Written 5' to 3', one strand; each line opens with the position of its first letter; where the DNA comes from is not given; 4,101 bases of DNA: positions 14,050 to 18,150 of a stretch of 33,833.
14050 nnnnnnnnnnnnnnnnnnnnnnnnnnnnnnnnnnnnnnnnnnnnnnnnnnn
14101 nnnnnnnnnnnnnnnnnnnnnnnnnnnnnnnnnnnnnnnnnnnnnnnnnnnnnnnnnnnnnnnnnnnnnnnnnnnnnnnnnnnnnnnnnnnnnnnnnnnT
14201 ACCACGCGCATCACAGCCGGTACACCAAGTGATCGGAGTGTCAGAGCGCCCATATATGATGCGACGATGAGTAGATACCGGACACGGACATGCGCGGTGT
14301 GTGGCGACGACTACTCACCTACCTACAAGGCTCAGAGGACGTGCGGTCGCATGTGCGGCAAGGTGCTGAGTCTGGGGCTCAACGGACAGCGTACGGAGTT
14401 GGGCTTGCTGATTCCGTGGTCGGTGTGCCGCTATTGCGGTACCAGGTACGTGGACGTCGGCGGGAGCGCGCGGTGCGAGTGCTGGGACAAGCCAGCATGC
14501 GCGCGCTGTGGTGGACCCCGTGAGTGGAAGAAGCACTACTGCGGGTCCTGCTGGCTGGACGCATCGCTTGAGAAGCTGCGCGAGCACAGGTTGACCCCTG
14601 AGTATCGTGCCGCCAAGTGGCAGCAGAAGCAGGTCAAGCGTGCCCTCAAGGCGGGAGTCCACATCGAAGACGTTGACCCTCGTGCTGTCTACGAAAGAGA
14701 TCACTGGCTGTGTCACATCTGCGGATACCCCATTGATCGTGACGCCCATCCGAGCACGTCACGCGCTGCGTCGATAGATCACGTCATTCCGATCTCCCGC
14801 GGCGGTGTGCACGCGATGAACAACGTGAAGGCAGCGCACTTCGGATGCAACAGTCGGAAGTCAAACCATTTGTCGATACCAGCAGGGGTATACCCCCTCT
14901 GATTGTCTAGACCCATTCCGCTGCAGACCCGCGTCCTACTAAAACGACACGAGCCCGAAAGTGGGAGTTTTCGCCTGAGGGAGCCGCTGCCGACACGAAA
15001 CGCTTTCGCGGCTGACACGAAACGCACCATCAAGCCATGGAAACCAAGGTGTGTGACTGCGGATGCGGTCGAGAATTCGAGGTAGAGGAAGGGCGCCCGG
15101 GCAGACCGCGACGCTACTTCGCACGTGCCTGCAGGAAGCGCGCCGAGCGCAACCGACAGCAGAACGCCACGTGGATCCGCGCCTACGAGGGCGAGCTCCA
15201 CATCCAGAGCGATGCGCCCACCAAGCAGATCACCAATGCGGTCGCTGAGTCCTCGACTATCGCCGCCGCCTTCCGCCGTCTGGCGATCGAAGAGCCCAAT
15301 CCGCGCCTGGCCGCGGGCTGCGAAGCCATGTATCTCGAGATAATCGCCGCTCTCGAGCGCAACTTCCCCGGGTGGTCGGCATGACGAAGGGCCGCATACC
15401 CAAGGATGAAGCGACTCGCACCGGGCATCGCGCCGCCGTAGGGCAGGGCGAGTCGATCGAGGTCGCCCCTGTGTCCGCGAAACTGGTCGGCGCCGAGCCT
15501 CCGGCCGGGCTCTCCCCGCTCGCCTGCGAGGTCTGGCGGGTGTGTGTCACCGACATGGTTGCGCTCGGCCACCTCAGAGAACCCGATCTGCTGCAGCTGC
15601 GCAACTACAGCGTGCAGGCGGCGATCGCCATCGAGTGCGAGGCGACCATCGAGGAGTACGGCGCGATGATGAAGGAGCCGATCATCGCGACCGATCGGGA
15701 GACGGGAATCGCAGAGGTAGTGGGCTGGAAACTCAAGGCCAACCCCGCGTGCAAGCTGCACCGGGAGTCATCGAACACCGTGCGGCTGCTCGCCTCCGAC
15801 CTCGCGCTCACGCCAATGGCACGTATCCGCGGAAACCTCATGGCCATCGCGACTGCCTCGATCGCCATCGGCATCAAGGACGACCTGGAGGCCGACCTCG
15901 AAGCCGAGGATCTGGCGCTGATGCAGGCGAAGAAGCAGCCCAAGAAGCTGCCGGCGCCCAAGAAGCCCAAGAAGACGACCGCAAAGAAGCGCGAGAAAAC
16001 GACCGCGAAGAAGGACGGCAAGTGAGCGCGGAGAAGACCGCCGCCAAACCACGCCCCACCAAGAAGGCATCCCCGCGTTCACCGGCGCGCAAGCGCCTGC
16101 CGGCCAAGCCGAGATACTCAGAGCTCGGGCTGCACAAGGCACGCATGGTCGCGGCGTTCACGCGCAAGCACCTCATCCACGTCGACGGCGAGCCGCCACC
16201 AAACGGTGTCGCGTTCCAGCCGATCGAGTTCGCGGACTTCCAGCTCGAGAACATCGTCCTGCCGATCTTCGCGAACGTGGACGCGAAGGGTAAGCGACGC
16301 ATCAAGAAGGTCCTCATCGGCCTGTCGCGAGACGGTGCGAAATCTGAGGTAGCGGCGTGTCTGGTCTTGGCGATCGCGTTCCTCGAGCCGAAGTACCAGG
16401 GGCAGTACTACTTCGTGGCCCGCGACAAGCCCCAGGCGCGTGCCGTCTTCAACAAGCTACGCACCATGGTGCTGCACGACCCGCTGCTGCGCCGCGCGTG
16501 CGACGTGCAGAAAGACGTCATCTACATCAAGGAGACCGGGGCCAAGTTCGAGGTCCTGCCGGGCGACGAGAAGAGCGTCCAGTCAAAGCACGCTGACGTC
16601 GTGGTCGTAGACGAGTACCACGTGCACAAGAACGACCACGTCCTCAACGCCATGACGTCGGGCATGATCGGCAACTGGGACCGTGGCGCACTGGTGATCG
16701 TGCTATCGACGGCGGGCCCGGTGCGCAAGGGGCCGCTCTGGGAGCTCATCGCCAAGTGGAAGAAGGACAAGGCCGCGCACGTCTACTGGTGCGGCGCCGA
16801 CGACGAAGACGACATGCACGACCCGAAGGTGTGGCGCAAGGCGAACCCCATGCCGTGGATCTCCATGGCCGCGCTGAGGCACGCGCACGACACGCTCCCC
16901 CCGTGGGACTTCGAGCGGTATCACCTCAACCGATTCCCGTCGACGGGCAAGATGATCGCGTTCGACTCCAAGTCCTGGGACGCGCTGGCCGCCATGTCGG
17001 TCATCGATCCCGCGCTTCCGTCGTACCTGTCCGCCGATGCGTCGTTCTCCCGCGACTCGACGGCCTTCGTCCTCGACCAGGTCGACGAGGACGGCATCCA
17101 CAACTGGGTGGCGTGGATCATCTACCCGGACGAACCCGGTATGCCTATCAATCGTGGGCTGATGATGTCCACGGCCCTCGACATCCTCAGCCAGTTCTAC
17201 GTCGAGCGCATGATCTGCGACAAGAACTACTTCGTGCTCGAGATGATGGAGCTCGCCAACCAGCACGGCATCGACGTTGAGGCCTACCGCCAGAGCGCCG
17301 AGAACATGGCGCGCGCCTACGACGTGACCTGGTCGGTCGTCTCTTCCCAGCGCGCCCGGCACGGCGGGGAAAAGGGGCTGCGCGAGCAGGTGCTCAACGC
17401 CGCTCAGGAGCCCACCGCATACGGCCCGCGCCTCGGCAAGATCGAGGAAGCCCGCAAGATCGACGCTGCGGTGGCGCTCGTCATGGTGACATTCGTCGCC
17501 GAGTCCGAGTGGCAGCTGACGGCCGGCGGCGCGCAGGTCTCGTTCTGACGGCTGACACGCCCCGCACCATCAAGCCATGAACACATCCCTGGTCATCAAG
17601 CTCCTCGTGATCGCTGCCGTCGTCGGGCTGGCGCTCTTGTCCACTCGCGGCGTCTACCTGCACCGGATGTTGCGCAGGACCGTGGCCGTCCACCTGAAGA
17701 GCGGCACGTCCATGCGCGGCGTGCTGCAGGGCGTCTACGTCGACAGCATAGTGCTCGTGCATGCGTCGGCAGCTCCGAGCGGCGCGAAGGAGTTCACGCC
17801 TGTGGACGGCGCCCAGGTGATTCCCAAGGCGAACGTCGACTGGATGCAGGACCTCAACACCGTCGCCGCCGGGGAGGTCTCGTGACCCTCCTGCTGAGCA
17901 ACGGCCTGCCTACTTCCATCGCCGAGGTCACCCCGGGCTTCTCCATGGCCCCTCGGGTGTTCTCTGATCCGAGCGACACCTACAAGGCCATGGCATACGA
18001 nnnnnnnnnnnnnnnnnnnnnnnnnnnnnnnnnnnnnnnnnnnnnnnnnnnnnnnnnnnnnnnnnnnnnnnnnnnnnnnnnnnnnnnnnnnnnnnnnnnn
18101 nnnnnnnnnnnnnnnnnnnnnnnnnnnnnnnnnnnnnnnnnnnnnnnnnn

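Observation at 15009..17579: A 31-bp leader is duplicated directly against the start codons of two late genes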

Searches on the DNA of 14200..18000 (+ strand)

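Call 8: search_dna_similar(query=window:14200-18000:+, collection=phages, mode=distant, max_rows=25)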
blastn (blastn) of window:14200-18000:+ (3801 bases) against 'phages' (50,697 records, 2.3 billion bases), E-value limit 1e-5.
No match.
